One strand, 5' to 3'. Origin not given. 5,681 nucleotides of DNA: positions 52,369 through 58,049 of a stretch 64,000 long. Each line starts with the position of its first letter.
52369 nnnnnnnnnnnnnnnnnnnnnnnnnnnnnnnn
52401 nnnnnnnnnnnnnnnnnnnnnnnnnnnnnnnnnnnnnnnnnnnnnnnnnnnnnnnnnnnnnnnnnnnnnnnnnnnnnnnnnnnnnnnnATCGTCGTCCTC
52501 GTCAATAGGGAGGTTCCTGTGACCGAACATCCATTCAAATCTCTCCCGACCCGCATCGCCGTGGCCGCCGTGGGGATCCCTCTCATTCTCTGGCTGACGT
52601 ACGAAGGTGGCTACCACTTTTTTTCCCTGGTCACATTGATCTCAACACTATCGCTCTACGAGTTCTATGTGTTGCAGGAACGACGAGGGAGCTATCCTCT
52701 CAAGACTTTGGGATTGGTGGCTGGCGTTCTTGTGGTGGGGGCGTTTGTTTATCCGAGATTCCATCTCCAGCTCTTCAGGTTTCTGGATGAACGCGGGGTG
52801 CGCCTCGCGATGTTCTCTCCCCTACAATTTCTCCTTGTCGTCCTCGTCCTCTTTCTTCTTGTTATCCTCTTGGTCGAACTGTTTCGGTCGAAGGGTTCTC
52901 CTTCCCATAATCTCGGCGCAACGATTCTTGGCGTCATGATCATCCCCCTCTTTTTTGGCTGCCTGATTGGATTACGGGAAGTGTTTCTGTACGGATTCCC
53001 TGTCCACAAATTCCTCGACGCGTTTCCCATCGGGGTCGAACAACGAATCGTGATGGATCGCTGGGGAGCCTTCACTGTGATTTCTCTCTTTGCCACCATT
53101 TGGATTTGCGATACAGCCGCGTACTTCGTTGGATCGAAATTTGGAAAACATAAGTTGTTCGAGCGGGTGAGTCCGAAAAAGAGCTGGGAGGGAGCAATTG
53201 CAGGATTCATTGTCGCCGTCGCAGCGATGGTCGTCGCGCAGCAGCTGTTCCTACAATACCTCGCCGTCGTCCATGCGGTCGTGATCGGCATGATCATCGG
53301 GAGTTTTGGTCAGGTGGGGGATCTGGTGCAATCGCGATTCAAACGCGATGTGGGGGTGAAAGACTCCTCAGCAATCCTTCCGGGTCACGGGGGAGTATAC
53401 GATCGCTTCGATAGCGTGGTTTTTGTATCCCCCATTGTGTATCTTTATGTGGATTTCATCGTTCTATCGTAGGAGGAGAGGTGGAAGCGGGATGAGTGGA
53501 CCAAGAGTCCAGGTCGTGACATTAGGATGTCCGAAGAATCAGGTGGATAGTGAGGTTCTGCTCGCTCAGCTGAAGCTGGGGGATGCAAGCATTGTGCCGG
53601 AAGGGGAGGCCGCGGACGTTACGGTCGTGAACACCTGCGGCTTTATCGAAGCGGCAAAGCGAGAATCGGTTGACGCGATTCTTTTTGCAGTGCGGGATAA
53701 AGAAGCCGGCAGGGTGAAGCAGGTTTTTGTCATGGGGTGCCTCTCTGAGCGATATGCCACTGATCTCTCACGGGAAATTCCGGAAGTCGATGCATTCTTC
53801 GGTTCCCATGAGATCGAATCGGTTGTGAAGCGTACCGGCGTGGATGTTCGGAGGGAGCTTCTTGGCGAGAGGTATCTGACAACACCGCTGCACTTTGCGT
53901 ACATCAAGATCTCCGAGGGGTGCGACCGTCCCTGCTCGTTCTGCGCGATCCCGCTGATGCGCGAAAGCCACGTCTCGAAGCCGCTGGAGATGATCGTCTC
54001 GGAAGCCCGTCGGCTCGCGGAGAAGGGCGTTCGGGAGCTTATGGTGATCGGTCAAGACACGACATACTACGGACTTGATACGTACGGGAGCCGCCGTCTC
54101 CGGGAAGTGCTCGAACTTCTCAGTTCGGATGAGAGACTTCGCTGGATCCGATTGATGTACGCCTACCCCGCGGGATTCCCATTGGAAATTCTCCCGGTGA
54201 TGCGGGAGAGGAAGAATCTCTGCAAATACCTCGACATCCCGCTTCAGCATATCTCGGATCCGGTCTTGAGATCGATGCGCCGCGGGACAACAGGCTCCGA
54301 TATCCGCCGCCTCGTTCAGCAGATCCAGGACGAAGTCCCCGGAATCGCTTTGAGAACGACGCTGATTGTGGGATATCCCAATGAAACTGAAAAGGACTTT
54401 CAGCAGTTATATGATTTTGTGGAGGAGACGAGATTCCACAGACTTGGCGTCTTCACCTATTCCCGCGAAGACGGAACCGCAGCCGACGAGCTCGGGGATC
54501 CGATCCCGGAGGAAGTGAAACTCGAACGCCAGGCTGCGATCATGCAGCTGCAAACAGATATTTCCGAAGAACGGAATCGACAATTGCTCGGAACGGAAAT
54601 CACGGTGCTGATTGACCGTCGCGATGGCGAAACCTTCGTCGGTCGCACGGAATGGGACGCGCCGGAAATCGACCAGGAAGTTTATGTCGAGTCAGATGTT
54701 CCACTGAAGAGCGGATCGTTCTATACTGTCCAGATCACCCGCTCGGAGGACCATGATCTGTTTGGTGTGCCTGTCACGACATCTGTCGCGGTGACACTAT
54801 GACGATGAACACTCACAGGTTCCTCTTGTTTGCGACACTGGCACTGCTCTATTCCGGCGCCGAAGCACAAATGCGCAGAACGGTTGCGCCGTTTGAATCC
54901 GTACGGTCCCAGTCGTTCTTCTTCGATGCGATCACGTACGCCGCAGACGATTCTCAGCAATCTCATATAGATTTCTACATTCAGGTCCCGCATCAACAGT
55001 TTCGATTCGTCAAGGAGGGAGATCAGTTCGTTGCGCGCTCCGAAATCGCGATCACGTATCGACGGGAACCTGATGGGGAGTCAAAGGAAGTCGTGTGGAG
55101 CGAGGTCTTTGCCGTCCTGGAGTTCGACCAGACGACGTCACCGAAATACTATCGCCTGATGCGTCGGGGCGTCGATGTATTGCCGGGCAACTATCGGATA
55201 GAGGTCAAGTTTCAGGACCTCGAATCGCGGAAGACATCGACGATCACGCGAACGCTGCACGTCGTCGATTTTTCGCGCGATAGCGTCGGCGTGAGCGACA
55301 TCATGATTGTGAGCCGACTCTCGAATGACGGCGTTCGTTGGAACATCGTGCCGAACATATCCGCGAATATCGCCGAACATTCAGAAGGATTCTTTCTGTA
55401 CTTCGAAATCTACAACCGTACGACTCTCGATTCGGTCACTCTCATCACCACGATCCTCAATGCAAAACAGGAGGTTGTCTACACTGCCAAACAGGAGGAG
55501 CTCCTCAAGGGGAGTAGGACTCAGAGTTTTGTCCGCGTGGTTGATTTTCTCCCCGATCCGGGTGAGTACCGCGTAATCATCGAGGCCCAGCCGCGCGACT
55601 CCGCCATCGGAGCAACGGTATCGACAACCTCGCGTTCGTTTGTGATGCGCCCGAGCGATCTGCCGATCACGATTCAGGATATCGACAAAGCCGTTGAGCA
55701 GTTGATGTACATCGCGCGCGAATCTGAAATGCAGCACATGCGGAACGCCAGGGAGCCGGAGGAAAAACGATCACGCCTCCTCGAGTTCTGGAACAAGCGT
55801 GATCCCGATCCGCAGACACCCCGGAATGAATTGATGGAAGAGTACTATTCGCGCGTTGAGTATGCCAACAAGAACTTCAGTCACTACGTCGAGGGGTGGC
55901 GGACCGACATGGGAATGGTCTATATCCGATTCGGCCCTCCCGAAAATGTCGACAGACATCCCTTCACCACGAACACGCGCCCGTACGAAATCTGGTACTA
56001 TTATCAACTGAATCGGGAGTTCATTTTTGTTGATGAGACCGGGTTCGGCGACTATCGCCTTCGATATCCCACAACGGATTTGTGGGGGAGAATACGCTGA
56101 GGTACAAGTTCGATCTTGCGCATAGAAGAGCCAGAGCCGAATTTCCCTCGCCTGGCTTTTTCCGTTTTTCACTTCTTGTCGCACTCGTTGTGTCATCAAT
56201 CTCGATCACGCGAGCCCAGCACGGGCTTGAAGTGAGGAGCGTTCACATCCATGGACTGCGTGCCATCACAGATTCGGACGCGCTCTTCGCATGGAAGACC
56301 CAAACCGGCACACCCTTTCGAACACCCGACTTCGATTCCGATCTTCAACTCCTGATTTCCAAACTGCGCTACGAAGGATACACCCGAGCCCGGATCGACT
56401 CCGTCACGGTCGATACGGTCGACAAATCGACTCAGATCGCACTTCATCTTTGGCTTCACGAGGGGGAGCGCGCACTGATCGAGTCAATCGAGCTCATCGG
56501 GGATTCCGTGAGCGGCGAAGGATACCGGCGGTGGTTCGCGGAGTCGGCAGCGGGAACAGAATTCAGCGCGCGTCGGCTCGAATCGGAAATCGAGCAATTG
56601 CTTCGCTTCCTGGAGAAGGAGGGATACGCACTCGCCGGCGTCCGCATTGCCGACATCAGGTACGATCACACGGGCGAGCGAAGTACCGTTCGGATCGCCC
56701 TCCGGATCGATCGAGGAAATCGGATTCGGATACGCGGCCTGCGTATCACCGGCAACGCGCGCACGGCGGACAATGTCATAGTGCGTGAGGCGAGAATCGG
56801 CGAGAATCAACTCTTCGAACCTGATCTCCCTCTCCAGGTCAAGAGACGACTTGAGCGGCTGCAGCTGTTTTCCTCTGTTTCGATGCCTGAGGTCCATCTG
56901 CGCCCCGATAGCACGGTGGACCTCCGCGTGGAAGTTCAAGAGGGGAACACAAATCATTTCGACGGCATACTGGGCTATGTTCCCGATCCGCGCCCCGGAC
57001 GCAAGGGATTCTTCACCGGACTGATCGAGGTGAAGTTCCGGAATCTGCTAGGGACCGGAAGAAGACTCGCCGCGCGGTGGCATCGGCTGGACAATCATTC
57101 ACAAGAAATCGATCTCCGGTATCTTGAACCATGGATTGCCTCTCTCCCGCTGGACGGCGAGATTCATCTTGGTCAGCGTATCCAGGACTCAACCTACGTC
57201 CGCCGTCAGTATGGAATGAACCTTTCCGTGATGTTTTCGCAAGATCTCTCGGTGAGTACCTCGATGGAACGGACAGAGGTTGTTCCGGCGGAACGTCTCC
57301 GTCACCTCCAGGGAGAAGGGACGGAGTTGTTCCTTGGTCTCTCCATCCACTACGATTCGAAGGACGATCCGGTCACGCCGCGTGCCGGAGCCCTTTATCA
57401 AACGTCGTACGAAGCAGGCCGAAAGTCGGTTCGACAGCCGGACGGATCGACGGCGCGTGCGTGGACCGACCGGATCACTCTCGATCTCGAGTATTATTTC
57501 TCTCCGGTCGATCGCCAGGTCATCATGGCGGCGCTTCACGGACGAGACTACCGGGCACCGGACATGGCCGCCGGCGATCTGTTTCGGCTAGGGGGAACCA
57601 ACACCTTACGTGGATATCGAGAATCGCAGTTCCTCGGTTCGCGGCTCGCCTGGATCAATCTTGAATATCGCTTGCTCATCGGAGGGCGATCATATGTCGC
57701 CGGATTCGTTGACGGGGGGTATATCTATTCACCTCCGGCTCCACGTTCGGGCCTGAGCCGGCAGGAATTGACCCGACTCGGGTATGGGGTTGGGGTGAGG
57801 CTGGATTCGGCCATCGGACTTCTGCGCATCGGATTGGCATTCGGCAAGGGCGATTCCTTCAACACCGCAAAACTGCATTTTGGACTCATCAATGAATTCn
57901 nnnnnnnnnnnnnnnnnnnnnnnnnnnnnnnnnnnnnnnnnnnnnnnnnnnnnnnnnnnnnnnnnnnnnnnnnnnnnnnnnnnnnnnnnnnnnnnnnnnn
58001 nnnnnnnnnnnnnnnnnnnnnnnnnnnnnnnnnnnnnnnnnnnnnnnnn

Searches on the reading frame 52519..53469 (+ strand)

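Call 6: search_protein_families(library=pfam, proteins=[window:52519-53469:+], max_evalue=0.001)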
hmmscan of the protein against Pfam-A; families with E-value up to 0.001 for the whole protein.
window:52519-53469:+ (317 aa): 1 family
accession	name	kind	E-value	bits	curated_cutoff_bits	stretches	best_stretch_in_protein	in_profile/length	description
PF01148.25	CTP_transf_1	-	7.7e-54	183.7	24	1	11-313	2-263/264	Cytidylyltransferase family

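Call 8: search_protein_families(library=ncbifam, proteins=[window:52519-53469:+], max_evalue=0.001)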
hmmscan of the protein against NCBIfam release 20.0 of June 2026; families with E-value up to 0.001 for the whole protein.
window:52519-53469:+ (317 aa): 2 families
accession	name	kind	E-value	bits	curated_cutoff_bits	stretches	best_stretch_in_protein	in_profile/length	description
NF008635.0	PRK11624.1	equivalog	1.5e-26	93.4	385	1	11-307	4-274/285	phosphatidate cytidylyltransferase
NF003114.0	PRK04032.1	equivalog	0.00069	19.5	148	1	221-286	50-116/172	CDP-2,3-bis-(O-geranylgeranyl)-sn-glycerol synthase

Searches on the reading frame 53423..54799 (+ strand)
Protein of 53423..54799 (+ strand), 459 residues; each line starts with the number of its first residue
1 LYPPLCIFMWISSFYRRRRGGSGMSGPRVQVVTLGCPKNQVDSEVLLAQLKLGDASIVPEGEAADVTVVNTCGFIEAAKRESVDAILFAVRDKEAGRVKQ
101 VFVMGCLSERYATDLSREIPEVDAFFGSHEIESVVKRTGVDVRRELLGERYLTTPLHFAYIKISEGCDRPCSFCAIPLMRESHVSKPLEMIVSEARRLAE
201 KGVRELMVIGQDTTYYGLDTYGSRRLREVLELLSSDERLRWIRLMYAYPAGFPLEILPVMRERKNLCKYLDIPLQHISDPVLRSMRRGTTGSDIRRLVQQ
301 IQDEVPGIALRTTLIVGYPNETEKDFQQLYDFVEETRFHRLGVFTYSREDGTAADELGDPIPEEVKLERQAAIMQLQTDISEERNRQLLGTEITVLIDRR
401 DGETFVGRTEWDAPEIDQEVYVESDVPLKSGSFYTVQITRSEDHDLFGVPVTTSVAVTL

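Call 6: search_protein_families(library=pfam, proteins=[window:53423-54799:+], max_evalue=0.001)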
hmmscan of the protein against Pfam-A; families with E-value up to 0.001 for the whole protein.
window:53423-54799:+ (459 aa): 3 families
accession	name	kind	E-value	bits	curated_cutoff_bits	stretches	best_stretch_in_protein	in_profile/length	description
PF00919.26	UPF0004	-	3.4e-23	81.9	27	1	28-127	1-98/98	Uncharacterized protein family UPF0004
PF04055.27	Radical_SAM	-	1e-21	78.3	29.5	1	161-333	1-166/166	Radical SAM superfamily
PF18693.7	TRAM_2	-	7.3e-21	74.6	27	1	390-451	2-63/63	TRAM domain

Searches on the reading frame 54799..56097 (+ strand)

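Call 6: search_protein_families(library=pfam, proteins=[window:54799-56097:+], max_evalue=0.001)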
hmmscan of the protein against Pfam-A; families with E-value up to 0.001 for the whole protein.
window:54799-56097:+ (433 aa): 1 family
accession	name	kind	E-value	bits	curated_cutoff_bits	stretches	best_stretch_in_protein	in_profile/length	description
PF20094.4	GWxTD_dom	-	7.1e-25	88.2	26.9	1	276-404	12-129/172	GWxTD domain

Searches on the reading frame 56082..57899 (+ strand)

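Call 6: search_protein_families(library=pfam, proteins=[window:56082-57899:+], max_evalue=0.001)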
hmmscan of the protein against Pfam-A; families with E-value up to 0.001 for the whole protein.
window:56082-57899:+ (606 aa): 2 families
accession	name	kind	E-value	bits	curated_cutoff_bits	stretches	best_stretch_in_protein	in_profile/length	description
PF01103.29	Omp85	-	2.2e-21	77.2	24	1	321-602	1-321/325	Omp85 superfamily domain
PF07244.20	POTRA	-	2.6e-20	73.3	21.3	2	216-288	2-79/79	Surface antigen variable number repeat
